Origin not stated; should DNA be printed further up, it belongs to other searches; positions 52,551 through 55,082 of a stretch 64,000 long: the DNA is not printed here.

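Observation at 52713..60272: Two long-form di-heme CCP/MauG paralogues under purifying selection, each next to a ~270-aa secreted PEP-CTERM protein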

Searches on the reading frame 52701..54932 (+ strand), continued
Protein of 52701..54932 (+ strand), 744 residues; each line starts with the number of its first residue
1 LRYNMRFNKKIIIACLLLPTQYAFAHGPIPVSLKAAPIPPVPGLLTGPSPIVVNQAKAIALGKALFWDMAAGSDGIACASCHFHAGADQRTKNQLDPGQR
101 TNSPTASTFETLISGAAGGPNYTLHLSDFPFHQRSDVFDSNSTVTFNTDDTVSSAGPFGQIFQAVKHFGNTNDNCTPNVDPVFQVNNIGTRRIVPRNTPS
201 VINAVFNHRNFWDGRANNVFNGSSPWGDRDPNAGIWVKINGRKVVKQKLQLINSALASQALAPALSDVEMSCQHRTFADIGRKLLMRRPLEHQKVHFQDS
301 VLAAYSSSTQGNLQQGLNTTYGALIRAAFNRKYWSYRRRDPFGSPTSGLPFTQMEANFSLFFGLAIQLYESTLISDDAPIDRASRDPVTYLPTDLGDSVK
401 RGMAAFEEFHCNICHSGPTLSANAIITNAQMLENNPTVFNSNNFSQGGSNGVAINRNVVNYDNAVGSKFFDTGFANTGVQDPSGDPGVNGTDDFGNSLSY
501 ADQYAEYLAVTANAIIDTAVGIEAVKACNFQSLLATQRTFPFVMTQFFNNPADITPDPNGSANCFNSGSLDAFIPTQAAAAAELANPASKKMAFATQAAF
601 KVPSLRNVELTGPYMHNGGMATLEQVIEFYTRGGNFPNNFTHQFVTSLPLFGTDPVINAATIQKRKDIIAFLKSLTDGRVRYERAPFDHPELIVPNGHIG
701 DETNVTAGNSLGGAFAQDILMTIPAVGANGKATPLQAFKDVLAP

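Call 15: find_related_loci(query=A1, collection=genome_contigs, flank=8000)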
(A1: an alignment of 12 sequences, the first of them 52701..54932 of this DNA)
Query A1 (744 aa) in genome_contigs; peptide patterns used: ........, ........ (x = any residue, [..] = any of these).
600 stretches matched a pattern (row limit reached: there are more); 590 encode a relative of the query (tblastn E <= 1e-3); the best 80 are kept; 80 distinct loci.
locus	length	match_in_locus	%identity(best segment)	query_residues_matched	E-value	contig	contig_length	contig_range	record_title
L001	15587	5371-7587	63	2-742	0e+0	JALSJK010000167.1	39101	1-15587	MAG: Methylomonas sp. isolate 354-166_metabat2_scaf2bin.094 354-166_scaffold_873_c1, whole genome shotgun sequence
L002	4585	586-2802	54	4-744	0e+0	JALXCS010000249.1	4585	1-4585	MAG: Methylomonas sp. isolate T2_metabat2_scaf2bin.191 T2_NODE_41650_length_4585_cov_1.459399, whole genome shotgun sequ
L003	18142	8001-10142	53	20-744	0e+0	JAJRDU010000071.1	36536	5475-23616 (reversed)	MAG: Methylococcaceae bacterium isolate OWC_0100 OWC_0100_k121_6584277, whole genome shotgun sequence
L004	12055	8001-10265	53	2-744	0e+0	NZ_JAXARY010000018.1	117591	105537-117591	Methylomonas defluvii strain OY6 NODE_18_length_117591_cov_116.012837, whole genome shotgun sequence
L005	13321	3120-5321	53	1-743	0e+0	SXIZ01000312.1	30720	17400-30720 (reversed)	MAG: Methylococcaceae bacterium isolate F1-120-MAGs066 F1-120__c934712, whole genome shotgun sequence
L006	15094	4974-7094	54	27-744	0e+0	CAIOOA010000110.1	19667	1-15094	MAG: uncultured Methylococcaceae bacterium isolate Day2-3_bin-150 genome assembly, contig: bin-150:110/315, whole genome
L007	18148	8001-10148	52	22-744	0e+0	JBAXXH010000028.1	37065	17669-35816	MAG: Methylococcaceae bacterium isolate ELA734 MAG734_28, whole genome shotgun sequence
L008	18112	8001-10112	52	23-742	0e+0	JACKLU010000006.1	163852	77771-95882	MAG: Burkholderiales bacterium isolate HK-STAS-PROT-100 HK-STAS-PROT-100_6, whole genome shotgun sequence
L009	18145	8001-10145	51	11-742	0e+0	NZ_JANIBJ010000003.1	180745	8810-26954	Methylomonas subterranea strain SURF-2 SURF2.00003, whole genome shotgun sequence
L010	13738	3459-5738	53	5-744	0e+0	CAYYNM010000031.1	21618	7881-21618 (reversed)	MAG TPA_asm: uncultured Methylomarinum sp. isolate SRP128015_co3_140 genome assembly, contig: NODE_2351_length_21618_cov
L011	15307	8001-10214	55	2-743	0e+0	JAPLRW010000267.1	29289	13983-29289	MAG: Methylococcales bacterium isolate LacPavin_0818_WC45_MAG_44_10 LacPavin_0818_WC45_scaffold_137283, whole genome sho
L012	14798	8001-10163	50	11-742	0e+0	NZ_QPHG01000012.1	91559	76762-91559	MAG: Nitrosomonas sp. isolate CP45 NODE_12_length_91559_cov_1.653919, whole genome shotgun sequence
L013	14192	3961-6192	51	12-738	0e+0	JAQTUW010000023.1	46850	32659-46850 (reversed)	MAG: Methylococcales bacterium isolate STB_73 NODE_1562_length_46850_cov_5.134045_Sandtown_B, whole genome shotgun seque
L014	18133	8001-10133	51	23-744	0e+0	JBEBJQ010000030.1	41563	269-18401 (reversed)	MAG: Methylococcales bacterium isolate TF_1 NODE_394_length_41563_cov_13.883272, whole genome shotgun sequence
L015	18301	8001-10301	50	2-742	0e+0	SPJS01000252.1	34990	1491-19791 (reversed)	MAG: Methylococcaceae bacterium isolate BinT1.003_T2.003_T3.002 contig_35, whole genome shotgun sequence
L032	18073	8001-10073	46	11-744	4e-176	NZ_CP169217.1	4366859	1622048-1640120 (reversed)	Methylomicrobium lacus strain 22M6SE5-12 chromosome, complete genome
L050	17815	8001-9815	40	39-730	8e-127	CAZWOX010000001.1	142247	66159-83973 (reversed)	MAG TPA_asm: uncultured Nitrospira sp. isolate SRP090828_co1_90 genome assembly, contig: NODE_8_length_142247_cov_22.648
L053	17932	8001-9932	39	38-731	2e-126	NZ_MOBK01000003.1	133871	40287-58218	Pseudomonas brassicacearum strain 38D7 38D7_contig_3, whole genome shotgun sequence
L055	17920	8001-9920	39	32-733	4e-126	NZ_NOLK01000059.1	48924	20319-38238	Nostoc sp. 'Peltigera membranacea cyanobiont' 232 scaffold59, whole genome shotgun sequence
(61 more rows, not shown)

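Call 18: search_solved_structures(query=L032:7048-7866:+, max_evalue=1, show_alignments=2)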
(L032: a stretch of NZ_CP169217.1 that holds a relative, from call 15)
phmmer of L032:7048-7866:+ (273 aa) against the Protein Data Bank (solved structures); distinct sequences matched with E-value up to 1: 4.
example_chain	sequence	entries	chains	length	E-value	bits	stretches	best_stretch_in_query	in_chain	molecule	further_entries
4bz4_A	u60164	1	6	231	1.6e-138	463.8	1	31-273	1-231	COPPER-REPRESSIBLE POLYPEPTIDE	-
8pha_A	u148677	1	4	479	0.078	15.5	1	185-254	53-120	O-methyltransferase domain-containing protein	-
2vov_A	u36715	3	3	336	0.088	15.4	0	93-132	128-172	SURFACE-ASSOCIATED PROTEIN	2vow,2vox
7ane_ag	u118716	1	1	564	0.56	12.7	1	55-93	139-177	mS55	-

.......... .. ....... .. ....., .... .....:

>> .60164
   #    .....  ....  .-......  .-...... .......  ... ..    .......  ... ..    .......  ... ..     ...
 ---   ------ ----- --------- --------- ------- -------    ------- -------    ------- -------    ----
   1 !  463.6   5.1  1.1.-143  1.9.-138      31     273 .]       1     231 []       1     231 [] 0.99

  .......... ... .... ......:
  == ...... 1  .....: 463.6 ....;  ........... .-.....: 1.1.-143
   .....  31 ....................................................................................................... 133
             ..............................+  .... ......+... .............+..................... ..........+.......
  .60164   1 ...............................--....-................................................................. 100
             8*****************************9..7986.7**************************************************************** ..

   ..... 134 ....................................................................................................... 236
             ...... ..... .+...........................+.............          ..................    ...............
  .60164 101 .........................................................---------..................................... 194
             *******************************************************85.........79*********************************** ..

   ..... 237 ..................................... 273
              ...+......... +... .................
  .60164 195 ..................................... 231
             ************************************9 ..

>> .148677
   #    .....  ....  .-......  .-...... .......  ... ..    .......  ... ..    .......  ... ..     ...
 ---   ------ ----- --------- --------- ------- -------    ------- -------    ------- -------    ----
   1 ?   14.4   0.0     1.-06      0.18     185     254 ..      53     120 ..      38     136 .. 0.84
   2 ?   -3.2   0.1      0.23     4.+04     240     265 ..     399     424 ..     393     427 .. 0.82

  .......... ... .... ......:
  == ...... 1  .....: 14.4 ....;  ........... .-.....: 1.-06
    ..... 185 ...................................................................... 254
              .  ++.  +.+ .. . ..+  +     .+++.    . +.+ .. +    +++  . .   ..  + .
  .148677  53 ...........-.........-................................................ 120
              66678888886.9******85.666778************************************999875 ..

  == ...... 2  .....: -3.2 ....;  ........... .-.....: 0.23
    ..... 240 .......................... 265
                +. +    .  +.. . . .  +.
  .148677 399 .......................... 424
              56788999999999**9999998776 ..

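Call 26: search_protein_representatives(protein=window:52701-54932:+)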
Query: 744 residues. Proteins with E-value up to 0.001 (for the whole library): 9185; up to 1e-10: 2844; up to 1e-30: 1062. The best 150 are listed.
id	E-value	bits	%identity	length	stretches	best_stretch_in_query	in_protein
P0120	5.5e-237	805.1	56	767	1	7-744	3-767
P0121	1.4e-227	774.0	53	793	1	18-743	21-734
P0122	4.8e-226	768.9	55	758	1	4-740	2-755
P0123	9.7e-207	705.1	53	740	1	13-740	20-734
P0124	1.0e-184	632.2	58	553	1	12-535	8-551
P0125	1.1e-182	625.5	52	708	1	13-744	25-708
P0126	3.1e-182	624.1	52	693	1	18-699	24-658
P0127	9.7e-177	605.9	53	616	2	27-450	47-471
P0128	4.1e-175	600.5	52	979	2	12-385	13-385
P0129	3.0e-172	591.0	50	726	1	12-732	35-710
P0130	1.8e-170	585.2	50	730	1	13-742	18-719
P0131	7.6e-170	583.1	51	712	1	12-735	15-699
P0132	4.1e-167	574.1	49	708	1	23-744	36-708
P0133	1.3e-161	555.9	47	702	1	19-739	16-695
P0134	7.3e-161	553.4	46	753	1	11-742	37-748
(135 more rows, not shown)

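Call 51: predict_structure(alignment_id=A4)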
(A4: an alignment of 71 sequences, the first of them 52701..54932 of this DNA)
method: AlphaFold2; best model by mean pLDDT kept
length: 744 residues; sequences in the alignment: 71
mean_pLDDT: 79.6   pTM: 0.86
mean pLDDT of the five models: 79.6, 79.4, 78.2, 76.1, 74.5
residues with pLDDT >= 90: 237; 70-90: 356; 50-70: 75; < 50: 76
segments of 3 or more residues with pLDDT < 50: 1-3, 19-26, 79-82, 197-221, 263-270, 411-419, 442-451
pLDDT, mean of each block of 10 residues (from residue 1): 58 63 52 78 90 97 90 67 58 78 74 88 91 86 88 78 81 84 91 58 38 45 68 90 90 74 48 81 93 96 97 97 98 91 87 94 89 83 86 92 76 42 69 78 46 74 77 76 76 81 94 80 88 89 89 94 77 95 93 84 72 65 84 76 56 57 85 89 91 89 92 90 93 88 73
secondary structure, 60 per line:
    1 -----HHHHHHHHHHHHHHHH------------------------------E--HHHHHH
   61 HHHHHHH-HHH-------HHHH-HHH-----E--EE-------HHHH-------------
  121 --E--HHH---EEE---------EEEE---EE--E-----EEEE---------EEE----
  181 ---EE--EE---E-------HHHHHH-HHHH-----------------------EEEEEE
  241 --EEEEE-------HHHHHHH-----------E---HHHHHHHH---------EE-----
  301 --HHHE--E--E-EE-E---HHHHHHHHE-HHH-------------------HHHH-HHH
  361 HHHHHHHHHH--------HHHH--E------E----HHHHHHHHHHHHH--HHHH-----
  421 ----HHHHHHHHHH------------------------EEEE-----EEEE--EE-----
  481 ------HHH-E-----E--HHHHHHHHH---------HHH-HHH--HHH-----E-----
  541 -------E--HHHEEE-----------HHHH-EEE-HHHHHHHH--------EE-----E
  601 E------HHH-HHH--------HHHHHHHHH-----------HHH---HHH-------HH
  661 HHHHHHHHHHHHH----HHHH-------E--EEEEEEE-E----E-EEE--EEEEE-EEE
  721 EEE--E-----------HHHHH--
elements in order (helices of 4 or more, strands of 3 or more residues): H6-21 H55-67 H79-82 H104-107 E132-134 E144-147 E161-164 E174-176 H201-206 H208-211 E235-240 E243-247 H255-261 H277-284 H321-328 H353-356 H358-370 H379-382 H397-409 H412-415 H425-434 E459-462 E468-471 H500-508 E554-556 H568-571 E573-575 H577-584 H623-631 H659-673 H678-681 E692-698 E707-709 E712-716 E718-723 H738-742

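Call 53: fold_search(model_id=the predicted structure, library=pdb)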
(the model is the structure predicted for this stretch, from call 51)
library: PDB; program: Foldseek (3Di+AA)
matches with E <= 10: 72; with E <= 0.001: 17
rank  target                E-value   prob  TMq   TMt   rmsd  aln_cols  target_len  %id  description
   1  6e1c_A                5.9e-06  1.00  0.23  0.45  15.4       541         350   16  Crystal structure of a MauG-like protein associated with microbial copper homeostasis (released 2019-07-17)
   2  6e1c_B                2.0e-05  1.00  0.17  0.38  14.0       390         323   15  Crystal structure of a MauG-like protein associated with microbial copper homeostasis (released 2019-07-17)
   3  3orv_A                1.1e-04  0.94  0.23  0.43  16.5       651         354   14  Crystal Structure of the Y294H-MauG/pre-Methylamine Dehydrogenase Complex (released 2010-11-10)
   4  3rlm_A                1.9e-04  0.89  0.22  0.43  16.1       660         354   14  Structure of the W199F MauG/pre-Methylamine Dehydrogenase complex after treatment with hydrogen peroxide (released 2011-10-05)
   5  3sxt_B                2.2e-04  0.91  0.22  0.43  17.1       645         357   14  Crystal Structure of the Quinol Form of Methylamine Dehydrogenase in Complex with the Diferrous Form of MauG (released 2012-07-25)
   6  3rn1_A                2.2e-04  0.63  0.08  0.16  19.7       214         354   22  Crystal Structure of the W199E-MauG/pre-Methylamine Dehydrogenase Complex (released 2012-04-25)
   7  3rlm_B                2.3e-04  0.97  0.15  0.31  13.1       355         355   16  Structure of the W199F MauG/pre-Methylamine Dehydrogenase complex after treatment with hydrogen peroxide (released 2011-10-05)
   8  4o1q_A                4.1e-04  0.90  0.24  0.46  15.2       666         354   14  Crystal Structure of the Q103N-MauG/pre-Methylamine Dehydrogenase Complex (released 2014-04-30)
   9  4fa5_B                4.1e-04  0.85  0.22  0.43  15.7       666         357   14  Crystal Structure of WT MauG in Complex with Pre-Methylamine Dehydrogenase Aged 20 Days (released 2013-03-06)
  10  3sle_B                4.4e-04  0.91  0.24  0.46  15.9       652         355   14  Crystal Structure of the P107C-MauG/pre-Methylamine Dehydrogenase Complex (released 2012-05-02)
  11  3l4o_A                5.8e-04  0.75  0.10  0.20  18.9       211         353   21  Crystal Structure of the MauG/pre-Methylamine Dehydrogenase Complex After Treatment with Hydrogen Peroxide (released 2010-03-23)
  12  4o1q_B                7.2e-04  0.87  0.24  0.46  14.7       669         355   14  Crystal Structure of the Q103N-MauG/pre-Methylamine Dehydrogenase Complex (released 2014-04-30)
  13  4l1q_A                7.2e-04  0.85  0.24  0.45  15.4       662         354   14  Crystal Structure of the E113Q-MauG/pre-Methylamine Dehydrogenase Complex (released 2013-09-04)
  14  4l1q_B                7.7e-04  0.84  0.23  0.44  15.1       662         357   13  Crystal Structure of the E113Q-MauG/pre-Methylamine Dehydrogenase Complex (released 2013-09-04)
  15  3rn0_A                7.7e-04  0.80  0.23  0.43  16.0       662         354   14  Crystal Structure of the W199K-MauG/pre-Methylamine Dehydrogenase Complex (released 2011-10-05)
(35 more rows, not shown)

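Call 63: find_encoding_contigs(protein=P0097, flank=8000, max_places=2)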
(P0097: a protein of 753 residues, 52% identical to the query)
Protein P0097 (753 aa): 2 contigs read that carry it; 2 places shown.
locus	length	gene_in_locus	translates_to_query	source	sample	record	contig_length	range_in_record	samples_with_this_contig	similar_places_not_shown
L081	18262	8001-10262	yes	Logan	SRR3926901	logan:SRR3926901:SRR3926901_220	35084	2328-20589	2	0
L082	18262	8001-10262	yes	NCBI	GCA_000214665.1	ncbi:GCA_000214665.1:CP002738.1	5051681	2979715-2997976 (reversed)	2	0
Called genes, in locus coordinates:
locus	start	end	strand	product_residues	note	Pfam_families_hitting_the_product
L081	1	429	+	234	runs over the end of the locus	-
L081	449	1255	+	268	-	PF02985:HEAT (faint), PF13646:HEAT_2 (weak)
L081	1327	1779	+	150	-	-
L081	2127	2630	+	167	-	PF00578:AhpC-TSA, PF08534:Redoxin, PF00085:Thioredoxin, PF13098:Thioredoxin_2 (weak), PF13905:Thioredoxin_8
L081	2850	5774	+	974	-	PF12094:DUF3570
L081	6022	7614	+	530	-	PF13181:TPR_8 (faint), PF13371:TPR_9 (faint), PF23914:TPR_CcmH_CycH (faint), PF13431:TPR_17 (faint), PF00685:Sulfotransfer_1, PF13469:Sulfotransfer_3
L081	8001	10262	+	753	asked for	PF03150:CCP_MauG (weak)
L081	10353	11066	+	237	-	-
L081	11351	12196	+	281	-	-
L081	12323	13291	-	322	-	PF00389:2-Hacid_dh, PF02826:2-Hacid_dh_C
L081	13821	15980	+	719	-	PF00034:Cytochrom_C (faint)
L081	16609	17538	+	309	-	-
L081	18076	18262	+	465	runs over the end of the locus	PF07690:MFS_1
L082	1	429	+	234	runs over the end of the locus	-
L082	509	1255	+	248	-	PF02985:HEAT (faint), PF13646:HEAT_2 (weak)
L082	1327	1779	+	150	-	-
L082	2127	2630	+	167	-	PF00578:AhpC-TSA, PF08534:Redoxin, PF00085:Thioredoxin, PF13098:Thioredoxin_2 (weak), PF13905:Thioredoxin_8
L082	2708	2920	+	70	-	PF14086:DUF4266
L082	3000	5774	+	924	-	PF12094:DUF3570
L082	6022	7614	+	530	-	PF13181:TPR_8 (faint), PF13371:TPR_9 (faint), PF23914:TPR_CcmH_CycH (faint), PF13431:TPR_17 (faint), PF00685:Sulfotransfer_1, PF13469:Sulfotransfer_3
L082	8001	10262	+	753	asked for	PF03150:CCP_MauG (weak)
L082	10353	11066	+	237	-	-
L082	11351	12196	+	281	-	-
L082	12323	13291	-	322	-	PF00389:2-Hacid_dh, PF02826:2-Hacid_dh_C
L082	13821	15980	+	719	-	PF00034:Cytochrom_C (faint)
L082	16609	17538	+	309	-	-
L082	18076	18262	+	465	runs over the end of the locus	PF07690:MFS_1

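Call 64: find_encoding_contigs(protein=P0109, flank=8000, max_places=2)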
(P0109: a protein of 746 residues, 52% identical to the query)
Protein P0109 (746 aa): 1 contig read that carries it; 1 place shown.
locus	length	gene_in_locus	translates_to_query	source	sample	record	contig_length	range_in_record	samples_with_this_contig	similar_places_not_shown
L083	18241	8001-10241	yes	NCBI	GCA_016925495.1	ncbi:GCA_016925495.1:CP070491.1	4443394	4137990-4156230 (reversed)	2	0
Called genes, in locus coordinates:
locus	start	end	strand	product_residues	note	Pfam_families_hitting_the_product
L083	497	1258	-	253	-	-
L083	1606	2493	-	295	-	PF02424:ApbE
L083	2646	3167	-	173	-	PF01797:Y1_Tnp (weak)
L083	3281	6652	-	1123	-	PF12094:DUF3570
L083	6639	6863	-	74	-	PF14086:DUF4266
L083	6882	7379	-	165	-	PF00578:AhpC-TSA, PF08534:Redoxin, PF00085:Thioredoxin, PF13098:Thioredoxin_2 (weak), PF13905:Thioredoxin_8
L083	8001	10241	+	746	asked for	PF03150:CCP_MauG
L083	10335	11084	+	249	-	-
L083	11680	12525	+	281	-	-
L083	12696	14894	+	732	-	PF03150:CCP_MauG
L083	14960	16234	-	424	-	PF03929:PepSY_TM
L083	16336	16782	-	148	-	PF00011:HSP20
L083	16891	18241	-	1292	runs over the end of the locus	PF18076:FGAR-AT_N, PF18072:FGAR-AT_linker, PF02769:AIRS_C, PF22689:FGAR-AT_PurM_N-like, PF02769:AIRS_C, PF13507:GATase_5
